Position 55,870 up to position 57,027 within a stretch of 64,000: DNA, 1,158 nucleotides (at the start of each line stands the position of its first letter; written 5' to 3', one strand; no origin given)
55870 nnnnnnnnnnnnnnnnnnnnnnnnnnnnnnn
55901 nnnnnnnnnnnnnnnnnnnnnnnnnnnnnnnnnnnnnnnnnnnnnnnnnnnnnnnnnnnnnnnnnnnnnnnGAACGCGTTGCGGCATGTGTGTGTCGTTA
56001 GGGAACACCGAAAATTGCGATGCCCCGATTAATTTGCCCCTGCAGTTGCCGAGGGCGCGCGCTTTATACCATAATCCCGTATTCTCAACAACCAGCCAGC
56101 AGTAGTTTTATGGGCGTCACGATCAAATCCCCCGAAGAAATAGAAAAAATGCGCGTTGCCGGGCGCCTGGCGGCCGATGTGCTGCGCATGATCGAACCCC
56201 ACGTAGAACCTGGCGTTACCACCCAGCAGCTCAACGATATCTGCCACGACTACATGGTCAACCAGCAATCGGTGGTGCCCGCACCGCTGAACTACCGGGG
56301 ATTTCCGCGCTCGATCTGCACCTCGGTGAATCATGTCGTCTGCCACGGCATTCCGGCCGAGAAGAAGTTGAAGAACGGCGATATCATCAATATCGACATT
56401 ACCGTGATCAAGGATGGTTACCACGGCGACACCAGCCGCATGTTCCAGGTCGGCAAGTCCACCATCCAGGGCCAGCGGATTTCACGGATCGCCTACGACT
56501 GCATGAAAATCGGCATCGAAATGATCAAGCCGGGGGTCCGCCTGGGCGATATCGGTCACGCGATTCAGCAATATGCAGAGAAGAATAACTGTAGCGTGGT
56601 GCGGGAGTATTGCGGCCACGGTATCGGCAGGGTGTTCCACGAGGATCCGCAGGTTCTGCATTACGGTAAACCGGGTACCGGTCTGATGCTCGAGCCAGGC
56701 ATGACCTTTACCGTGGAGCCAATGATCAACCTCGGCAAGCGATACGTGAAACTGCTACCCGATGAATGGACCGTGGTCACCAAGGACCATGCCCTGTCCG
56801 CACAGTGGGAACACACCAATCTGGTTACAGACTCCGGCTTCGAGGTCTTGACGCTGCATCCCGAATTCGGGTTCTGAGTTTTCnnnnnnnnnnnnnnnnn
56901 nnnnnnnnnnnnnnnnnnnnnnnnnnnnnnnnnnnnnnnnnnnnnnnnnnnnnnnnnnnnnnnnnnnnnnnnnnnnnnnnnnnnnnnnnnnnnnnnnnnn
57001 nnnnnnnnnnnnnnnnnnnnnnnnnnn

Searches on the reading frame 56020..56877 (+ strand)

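Call 87: search_protein_families(library=pfam, proteins=[window:56020-56877:+], max_evalue=0.000001)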
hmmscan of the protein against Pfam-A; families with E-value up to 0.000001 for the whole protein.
window:56020-56877:+ (285 aa): 1 family
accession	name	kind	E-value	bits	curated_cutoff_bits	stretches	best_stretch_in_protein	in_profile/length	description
PF00557.29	Peptidase_M24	-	2e-53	181.7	23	1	42-271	1-208/208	Metallopeptidase family M24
